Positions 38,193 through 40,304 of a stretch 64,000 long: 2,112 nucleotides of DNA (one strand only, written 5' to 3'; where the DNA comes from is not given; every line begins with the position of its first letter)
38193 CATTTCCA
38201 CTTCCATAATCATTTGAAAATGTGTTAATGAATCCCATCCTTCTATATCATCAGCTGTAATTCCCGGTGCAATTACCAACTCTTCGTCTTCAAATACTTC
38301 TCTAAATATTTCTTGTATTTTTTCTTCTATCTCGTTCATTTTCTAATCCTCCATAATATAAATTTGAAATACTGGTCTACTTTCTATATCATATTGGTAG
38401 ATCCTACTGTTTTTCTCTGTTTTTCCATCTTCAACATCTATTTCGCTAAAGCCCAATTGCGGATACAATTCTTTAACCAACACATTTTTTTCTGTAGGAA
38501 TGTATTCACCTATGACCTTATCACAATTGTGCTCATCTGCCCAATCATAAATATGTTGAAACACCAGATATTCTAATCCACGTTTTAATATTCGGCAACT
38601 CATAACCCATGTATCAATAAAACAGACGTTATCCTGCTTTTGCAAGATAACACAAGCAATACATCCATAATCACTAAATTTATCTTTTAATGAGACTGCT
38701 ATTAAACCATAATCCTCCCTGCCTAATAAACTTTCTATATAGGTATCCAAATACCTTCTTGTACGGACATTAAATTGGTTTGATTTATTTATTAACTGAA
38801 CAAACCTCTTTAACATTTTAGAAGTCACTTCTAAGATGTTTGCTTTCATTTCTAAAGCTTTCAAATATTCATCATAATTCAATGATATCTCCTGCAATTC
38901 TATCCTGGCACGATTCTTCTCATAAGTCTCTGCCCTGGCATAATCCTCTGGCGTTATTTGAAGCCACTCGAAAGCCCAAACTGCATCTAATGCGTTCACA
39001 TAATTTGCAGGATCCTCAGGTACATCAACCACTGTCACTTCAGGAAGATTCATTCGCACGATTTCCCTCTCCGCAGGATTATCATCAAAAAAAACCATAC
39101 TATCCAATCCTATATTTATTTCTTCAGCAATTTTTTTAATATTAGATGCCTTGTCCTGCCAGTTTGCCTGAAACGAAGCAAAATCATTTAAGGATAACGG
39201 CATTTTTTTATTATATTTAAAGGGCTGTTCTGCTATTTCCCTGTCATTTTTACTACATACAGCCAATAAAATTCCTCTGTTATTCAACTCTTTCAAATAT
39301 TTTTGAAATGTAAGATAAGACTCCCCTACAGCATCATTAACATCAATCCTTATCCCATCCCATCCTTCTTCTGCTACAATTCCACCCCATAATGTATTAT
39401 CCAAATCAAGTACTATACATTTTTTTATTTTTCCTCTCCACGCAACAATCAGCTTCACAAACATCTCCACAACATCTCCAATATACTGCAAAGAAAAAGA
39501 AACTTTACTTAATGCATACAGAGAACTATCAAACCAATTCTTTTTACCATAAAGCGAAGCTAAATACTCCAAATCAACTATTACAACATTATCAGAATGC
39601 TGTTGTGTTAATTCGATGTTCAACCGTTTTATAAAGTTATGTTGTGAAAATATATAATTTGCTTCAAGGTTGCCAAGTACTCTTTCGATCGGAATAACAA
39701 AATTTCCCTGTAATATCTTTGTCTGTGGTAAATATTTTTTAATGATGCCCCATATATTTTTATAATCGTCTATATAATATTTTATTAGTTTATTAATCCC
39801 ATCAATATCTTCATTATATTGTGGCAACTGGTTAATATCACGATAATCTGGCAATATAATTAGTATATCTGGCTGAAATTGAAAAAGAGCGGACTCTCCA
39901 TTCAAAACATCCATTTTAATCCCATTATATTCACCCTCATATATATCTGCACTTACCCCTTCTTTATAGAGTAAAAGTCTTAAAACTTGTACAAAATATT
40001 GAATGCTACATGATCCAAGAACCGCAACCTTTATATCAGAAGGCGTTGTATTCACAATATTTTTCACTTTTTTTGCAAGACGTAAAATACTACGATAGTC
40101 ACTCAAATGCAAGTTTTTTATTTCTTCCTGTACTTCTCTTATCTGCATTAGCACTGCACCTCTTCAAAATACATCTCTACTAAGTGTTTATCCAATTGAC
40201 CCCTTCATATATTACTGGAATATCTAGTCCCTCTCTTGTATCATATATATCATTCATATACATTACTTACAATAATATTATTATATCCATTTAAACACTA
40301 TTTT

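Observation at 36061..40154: Separately promoted FkbH-ACP-VOC-GNAT-pyruvyltransferase sub-operon at the island end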

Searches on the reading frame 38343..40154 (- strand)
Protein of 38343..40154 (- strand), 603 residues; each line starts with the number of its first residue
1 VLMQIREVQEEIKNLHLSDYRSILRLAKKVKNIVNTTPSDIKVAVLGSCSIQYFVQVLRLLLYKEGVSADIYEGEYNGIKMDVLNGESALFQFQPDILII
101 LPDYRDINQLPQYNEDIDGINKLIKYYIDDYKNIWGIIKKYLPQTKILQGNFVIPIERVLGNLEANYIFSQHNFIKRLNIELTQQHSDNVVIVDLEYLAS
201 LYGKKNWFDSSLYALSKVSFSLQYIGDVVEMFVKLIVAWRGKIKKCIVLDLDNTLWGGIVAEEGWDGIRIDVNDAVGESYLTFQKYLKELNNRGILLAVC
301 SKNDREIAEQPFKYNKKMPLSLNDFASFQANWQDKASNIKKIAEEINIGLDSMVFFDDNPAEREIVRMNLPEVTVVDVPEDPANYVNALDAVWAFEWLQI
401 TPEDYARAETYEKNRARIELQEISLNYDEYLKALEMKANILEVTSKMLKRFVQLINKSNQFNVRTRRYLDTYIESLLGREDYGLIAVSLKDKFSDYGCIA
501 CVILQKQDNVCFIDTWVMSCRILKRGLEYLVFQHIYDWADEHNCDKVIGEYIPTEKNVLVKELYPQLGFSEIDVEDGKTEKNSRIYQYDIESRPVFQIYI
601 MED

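Call 3: search_protein_families(library=pfam, proteins=[window:38343-40154:-], max_evalue=0.01)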
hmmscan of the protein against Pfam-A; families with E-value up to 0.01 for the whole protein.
window:38343-40154:- (603 aa): 4 families
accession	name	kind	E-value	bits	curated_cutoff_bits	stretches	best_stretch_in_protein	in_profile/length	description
PF21211.3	FkbH_N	-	4.6e-18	66.3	27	1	42-232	1-187/192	FkbH, N-terminal domain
PF12689.13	Acid_PPase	-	8.3e-09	36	27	1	244-369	3-144/169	Acid Phosphatase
PF03031.24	NIF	-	2.4e-06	27.7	21.8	1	245-363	1-121/160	NLI interacting factor-like phosphatase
PF00702.32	Hydrolase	-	0.0045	17.9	26.4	0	280-361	100-182/191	haloacid dehalogenase-like hydrolase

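Call 4: search_protein_families(library=ncbifam, proteins=[window:38343-40154:-], max_evalue=0.01)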
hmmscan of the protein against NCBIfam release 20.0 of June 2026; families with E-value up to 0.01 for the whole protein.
window:38343-40154:- (603 aa): 3 families
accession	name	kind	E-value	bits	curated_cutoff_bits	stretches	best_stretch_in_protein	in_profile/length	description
TIGR01686.1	FkbH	subfamily_domain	2.4e-87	293.1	146.65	1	243-570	2-320/323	FkbH domain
TIGR01681.1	HAD-SF-IIIC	subfamily_domain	2.1e-19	70.6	35.75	1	245-367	1-129/132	HAD-IIIC family phosphatase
TIGR01685.1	MDP-1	equivalog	0.00017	21.7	53.75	0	284-389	51-169/174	magnesium-dependent phosphatase-1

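Call 16: find_homologous_proteins(query=window:38343-40154:-, max_evalue=1e-10)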
Query window:38343-40154:- (603 aa): 6468 proteins with E <= 1e-10 among 8000 candidates; the best 120 are listed.
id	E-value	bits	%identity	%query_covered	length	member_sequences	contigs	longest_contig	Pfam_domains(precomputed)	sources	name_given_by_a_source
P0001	0.0e+0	1353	100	100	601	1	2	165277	PF12689.14,PF21211.4,PF03031.25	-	-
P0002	0.0e+0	1209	88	100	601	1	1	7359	PF12689.14,PF21211.4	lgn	-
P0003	0.0e+0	1105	80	100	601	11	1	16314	PF12689.14,PF21211.4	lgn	-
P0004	0.0e+0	1096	79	100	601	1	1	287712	PF12689.14,PF21211.4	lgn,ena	-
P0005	0.0e+0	1018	75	100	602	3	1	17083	PF12689.14,PF21211.4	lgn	-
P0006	1.9e-297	1006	73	100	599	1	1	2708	PF12689.14,PF21211.4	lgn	-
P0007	6.0e-260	882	65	97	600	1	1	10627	PF12689.14,PF21211.4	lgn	-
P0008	9.1e-240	815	61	100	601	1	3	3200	PF21211.4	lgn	-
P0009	8.6e-211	720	56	96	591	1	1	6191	PF12689.14,PF21211.4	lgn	-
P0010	2.2e-206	705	55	96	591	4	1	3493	PF12689.14,PF21211.4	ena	-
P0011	4.4e-206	704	54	98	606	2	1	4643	PF21211.4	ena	-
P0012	3.4e-205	701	53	99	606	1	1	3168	PF12689.14,PF21211.4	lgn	-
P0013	2.2e-204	698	53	98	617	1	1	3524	PF12689.14,PF21211.4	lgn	-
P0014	4.6e-204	697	55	98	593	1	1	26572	PF21211.4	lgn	-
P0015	1.6e-203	696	55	95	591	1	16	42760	PF12689.14,PF21211.4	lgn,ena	-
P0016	3.8e-203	694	53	97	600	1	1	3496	PF21211.4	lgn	-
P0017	1.7e-201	689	56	93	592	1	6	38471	PF12689.14,PF21211.4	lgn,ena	-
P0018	1.1e-200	686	56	92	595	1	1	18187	PF12689.14,PF21211.4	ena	-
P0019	1.5e-200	686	55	96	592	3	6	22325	PF12689.14,PF21211.4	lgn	-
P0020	2.1e-200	685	53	99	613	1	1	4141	PF21211.4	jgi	-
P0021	2.1e-200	685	52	100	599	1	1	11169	PF21211.4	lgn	-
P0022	2.6e-200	685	53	96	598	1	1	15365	PF21211.4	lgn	-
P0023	5.2e-200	684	52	100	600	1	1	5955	PF12689.14,PF21211.4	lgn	-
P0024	1.2e-199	683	53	99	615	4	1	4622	PF21211.4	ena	-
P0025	7.3e-199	680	53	99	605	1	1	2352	PF21211.4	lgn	-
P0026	1.5e-198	679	51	99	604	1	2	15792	PF12689.14,PF21211.4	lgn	-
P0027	1.7e-198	679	53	97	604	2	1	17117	PF12689.14,PF21211.4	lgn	-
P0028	3.6e-198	678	51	99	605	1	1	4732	PF12689.14,PF21211.4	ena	-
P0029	5.4e-198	677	52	99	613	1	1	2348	PF21211.4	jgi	-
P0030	7.4e-198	677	52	99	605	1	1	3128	PF21211.4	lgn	-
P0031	1.5e-197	676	52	100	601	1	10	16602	PF21211.4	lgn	-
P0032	1.8e-197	676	54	97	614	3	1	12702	PF21211.4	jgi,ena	-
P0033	3.2e-197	675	52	99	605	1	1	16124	PF21211.4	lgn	-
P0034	4.4e-197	674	54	91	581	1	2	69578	PF21211.4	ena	-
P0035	6.7e-197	674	54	97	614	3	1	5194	PF21211.4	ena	-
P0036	1.6e-196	672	52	93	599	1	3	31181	PF21211.4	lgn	-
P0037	2.5e-196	672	52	95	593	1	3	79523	PF21211.4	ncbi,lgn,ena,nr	ncbi:MAG: HAD family hydrolase [Lachnospiraceae bacterium]|nr:HAD family hydrolase [Lachnospiraceae 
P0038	2.5e-196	672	52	98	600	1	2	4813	PF21211.4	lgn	-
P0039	4.0e-195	668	51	100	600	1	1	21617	PF21211.4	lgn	-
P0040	4.7e-195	668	54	91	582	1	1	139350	PF21211.4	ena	-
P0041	9.4e-195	667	53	94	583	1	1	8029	PF21211.4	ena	-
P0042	1.2e-194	666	54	91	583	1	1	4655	PF21211.4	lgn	-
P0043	2.5e-194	665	53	94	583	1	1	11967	PF21211.4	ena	-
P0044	2.8e-194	665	54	91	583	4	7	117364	PF21211.4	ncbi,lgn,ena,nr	ncbi:MAG: HAD family hydrolase [Lachnospiraceae bacterium]|nr:HAD family hydrolase [Lachnospiraceae 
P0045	9.2e-194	663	50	96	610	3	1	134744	PF21211.4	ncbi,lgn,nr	ncbi:MAG: HAD-IIIC family phosphatase [Lachnospiraceae bacterium]|nr:HAD-IIIC family phosphatase [La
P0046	1.5e-193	663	53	91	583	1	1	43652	PF21211.4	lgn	-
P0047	1.9e-193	662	53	94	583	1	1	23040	PF21211.4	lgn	-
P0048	2.0e-193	662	53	94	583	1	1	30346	PF21211.4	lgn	-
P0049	2.7e-193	662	53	94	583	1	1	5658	PF21211.4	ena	-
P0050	2.7e-193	662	51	96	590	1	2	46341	PF21211.4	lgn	-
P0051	4.7e-193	661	54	91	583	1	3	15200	PF21211.4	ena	-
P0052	5.1e-193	661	50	100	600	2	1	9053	PF21211.4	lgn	-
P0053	6.3e-193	661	53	94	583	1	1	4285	PF21211.4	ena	-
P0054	9.8e-193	660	53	91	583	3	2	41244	PF21211.4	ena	-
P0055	1.3e-192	660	52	96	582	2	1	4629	PF21211.4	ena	-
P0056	1.6e-192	659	52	95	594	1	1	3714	PF21211.4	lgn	-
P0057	3.1e-192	658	51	93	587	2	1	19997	PF12689.14,PF21211.4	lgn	-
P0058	4.6e-192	658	53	92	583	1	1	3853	PF21211.4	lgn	-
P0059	1.1e-191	656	52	94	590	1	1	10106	PF21211.4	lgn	-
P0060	3.0e-191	655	53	91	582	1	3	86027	PF21211.4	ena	-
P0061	3.2e-191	655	50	97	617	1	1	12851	PF21211.4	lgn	-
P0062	3.2e-191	655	51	98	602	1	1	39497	PF21211.4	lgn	-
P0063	8.1e-191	654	52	99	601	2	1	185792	PF21211.4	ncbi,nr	ncbi:MAG: HAD-IIIC family phosphatase [Lachnospiraceae bacterium]|nr:HAD-IIIC family phosphatase [La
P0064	2.1e-190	652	50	97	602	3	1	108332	PF21211.4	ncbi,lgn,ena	-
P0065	2.3e-190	652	50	100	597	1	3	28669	PF12689.14,PF21211.4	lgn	-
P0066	2.1e-189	649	53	94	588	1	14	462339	PF21211.4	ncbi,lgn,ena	-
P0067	5.6e-189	648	51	95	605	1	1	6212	PF21211.4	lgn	-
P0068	1.1e-188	647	50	96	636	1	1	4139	PF21211.4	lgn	-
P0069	1.9e-188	646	51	99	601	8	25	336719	PF21211.4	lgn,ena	-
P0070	2.3e-188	646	52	93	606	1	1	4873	PF21211.4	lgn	-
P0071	3.3e-188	645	50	98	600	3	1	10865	PF21211.4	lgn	-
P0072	3.4e-188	645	49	97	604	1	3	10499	PF21211.4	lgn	-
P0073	3.9e-188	645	52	93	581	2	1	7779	PF12689.14,PF21211.4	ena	-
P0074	9.3e-188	643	51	99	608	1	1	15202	PF21211.4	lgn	-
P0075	1.3e-187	643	51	97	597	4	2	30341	PF21211.4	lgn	-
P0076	6.3e-187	641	53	89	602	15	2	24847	PF21211.4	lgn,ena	-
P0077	1.2e-186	640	48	98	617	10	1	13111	PF21211.4,PF03031.25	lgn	-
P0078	2.5e-186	639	49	97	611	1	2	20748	PF21211.4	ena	-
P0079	5.4e-186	638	54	96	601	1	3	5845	PF21211.4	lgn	-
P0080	3.4e-185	635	54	89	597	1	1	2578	PF21211.4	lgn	-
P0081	1.7e-184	633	52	95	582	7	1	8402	PF21211.4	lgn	-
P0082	1.8e-184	633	50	98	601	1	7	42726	PF21211.4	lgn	-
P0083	2.7e-184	632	52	96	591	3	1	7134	PF12689.14,PF21211.4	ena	-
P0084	4.4e-184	631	54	92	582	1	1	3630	PF12689.14,PF21211.4,PF00702.33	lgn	-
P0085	5.4e-184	631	48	97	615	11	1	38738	PF21211.4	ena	-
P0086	7.6e-184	631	52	94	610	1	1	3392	PF21211.4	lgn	-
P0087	8.0e-184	630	52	91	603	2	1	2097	PF21211.4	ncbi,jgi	jgi:FkbH-like protein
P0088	8.9e-184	630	53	92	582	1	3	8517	PF12689.14,PF21211.4,PF00702.33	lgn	-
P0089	2.3e-183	629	48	98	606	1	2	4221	PF21211.4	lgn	-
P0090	2.5e-183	629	52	96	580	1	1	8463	PF12689.14,PF21211.4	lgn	-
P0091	3.2e-183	628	48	98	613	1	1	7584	PF21211.4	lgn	-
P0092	3.7e-183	628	53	91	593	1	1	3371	PF12689.14,PF21211.4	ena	-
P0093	5.6e-183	628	49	97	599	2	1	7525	PF21211.4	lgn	-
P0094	5.9e-183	628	52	91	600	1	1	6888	PF21211.4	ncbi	-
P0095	6.1e-183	628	53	91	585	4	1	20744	PF21211.4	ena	-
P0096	8.2e-183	627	52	91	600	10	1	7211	PF21211.4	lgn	-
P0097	1.1e-182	627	50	98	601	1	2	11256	PF21211.4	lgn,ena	-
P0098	1.4e-182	626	50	95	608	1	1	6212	PF21211.4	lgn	-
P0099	1.5e-182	626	51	95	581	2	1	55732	PF21211.4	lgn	-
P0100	1.6e-182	626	49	94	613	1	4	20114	PF21211.4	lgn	-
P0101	2.1e-182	626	52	95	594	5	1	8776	PF12689.14,PF21211.4,PF00702.33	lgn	-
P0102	3.0e-182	625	49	96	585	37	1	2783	PF21211.4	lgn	-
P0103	3.9e-182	625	51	93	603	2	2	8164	PF21211.4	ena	-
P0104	1.3e-181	623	47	97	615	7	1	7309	PF12689.14,PF21211.4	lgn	-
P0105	1.4e-181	623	50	100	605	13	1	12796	PF21211.4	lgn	-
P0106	2.8e-181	622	51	94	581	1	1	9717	PF21211.4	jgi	-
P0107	3.5e-181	622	51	94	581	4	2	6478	PF21211.4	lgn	-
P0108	3.8e-181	622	53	90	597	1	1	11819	PF21211.4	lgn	-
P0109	3.9e-181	622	53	92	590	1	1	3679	PF12689.14,PF21211.4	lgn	-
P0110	9.4e-181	620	49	94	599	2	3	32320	PF21211.4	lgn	-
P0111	1.2e-180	620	53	92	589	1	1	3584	PF21211.4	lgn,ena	-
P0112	1.5e-180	620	50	95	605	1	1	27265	PF21211.4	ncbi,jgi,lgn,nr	ncbi:MAG TPA: HAD-IIIC family phosphatase [Clostridiales bacterium]|nr:HAD-IIIC family phosphatase [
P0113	1.7e-180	619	50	97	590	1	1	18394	PF21211.4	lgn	-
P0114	2.1e-180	619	50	99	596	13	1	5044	PF21211.4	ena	-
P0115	3.2e-180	619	49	94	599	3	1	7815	PF21211.4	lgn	-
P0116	3.9e-180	618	50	95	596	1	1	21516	PF21211.4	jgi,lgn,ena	-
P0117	4.0e-180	618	48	97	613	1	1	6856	PF21211.4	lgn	-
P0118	4.0e-180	618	50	92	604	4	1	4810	PF21211.4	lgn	-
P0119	4.1e-180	618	51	97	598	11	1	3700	PF21211.4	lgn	-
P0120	6.8e-180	618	51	96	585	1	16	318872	PF21211.4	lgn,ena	-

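Call 19: find_encoding_contigs(protein=P0001, flank=10000, max_places=3)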
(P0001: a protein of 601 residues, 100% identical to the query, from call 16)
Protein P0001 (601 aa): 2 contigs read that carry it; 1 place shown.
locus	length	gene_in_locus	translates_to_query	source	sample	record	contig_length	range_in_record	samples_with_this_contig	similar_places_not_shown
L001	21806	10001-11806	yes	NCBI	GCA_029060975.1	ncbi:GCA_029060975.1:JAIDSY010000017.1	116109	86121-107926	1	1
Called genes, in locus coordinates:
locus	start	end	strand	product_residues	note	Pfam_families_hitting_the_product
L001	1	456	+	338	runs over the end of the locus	PF08392:FAE1_CUT1_RppA (faint), PF08541:ACP_syn_III_C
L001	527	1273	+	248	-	PF00106:adh_short, PF01370:Epimerase, PF08659:KR, PF13460:NAD_binding_10 (faint), PF13561:adh_short_C2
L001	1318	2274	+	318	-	PF08545:ACP_syn_III, PF08541:ACP_syn_III_C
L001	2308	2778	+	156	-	PF22674:C2185-like_N (weak)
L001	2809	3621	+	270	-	PF00535:Glycos_transf_2, PF10111:Glyco_tranf_2_2, PF13641:Glyco_tranf_2_3, PF13704:Glyco_tranf_2_4 (faint)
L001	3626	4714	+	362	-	PF01041:DegT_DnrJ_EryC1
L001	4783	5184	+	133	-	PF05523:FdtA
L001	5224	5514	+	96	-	-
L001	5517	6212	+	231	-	PF00106:adh_short, PF01370:Epimerase, PF13561:adh_short_C2, PF16363:GDP_Man_Dehyd (faint)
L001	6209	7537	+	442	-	PF00501:AMP-binding, PF13193:AMP-binding_C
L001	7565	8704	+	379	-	PF00155:Aminotran_1_2, PF01041:DegT_DnrJ_EryC1, PF00266:Aminotran_5 (weak), PF01053:Cys_Met_Meta_PP (weak), PF01212:Beta_elim_lyase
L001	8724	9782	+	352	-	PF04101:Glyco_tran_28_C (faint)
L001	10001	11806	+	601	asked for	PF21211:FkbH_N, PF03031:NIF (faint), PF12689:Acid_PPase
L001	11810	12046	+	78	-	PF00550:PP-binding (weak)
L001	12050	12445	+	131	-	PF13669:Glyoxalase_4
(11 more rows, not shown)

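Call 20: find_encoding_contigs(protein=P0004, flank=10000, max_places=3)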
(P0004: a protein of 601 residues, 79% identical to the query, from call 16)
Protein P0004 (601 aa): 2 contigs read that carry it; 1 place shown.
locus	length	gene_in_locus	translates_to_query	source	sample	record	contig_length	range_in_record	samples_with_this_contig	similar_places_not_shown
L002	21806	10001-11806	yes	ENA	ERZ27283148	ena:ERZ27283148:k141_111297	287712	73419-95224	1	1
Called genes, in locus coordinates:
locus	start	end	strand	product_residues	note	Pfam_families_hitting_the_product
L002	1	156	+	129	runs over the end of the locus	PF01467:CTP_transf_like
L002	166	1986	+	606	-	PF22674:C2185-like_N (weak)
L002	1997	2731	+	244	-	PF00483:NTP_transferase (weak), PF12804:NTP_transf_3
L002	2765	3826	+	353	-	PF00155:Aminotran_1_2, PF01041:DegT_DnrJ_EryC1 (weak), PF00266:Aminotran_5 (weak)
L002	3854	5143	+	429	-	PF08484:Methyltransf_14, PF22674:C2185-like_N (faint), PF04991:LicD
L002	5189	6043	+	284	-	PF00535:Glycos_transf_2 (weak)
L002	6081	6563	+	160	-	PF22674:C2185-like_N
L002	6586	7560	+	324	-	PF00132:Hexapep, PF14602:Hexapep_2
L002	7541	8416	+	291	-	PF00535:Glycos_transf_2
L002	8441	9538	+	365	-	PF01041:DegT_DnrJ_EryC1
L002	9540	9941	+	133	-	PF05523:FdtA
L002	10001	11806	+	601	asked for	PF21211:FkbH_N, PF12689:Acid_PPase (weak)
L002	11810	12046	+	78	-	PF00550:PP-binding (weak)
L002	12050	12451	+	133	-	PF13669:Glyoxalase_4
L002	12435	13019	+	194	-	PF13302:Acetyltransf_3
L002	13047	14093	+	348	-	PF04230:PS_pyruv_trans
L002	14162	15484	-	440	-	PF03442:CBM_X2 (faint)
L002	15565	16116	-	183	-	-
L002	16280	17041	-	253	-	-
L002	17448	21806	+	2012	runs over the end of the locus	-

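Call 21: search_solved_structures(query=window:38343-40154:-, max_evalue=0.01, show_alignments=2)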
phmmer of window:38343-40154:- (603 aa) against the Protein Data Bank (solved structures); distinct sequences matched with E-value up to 0.01: 1.
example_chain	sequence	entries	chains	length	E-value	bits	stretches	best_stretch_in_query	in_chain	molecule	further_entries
3slr_A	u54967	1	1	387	4.3e-67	230.1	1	37-397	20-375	uncharacterized protein BF1531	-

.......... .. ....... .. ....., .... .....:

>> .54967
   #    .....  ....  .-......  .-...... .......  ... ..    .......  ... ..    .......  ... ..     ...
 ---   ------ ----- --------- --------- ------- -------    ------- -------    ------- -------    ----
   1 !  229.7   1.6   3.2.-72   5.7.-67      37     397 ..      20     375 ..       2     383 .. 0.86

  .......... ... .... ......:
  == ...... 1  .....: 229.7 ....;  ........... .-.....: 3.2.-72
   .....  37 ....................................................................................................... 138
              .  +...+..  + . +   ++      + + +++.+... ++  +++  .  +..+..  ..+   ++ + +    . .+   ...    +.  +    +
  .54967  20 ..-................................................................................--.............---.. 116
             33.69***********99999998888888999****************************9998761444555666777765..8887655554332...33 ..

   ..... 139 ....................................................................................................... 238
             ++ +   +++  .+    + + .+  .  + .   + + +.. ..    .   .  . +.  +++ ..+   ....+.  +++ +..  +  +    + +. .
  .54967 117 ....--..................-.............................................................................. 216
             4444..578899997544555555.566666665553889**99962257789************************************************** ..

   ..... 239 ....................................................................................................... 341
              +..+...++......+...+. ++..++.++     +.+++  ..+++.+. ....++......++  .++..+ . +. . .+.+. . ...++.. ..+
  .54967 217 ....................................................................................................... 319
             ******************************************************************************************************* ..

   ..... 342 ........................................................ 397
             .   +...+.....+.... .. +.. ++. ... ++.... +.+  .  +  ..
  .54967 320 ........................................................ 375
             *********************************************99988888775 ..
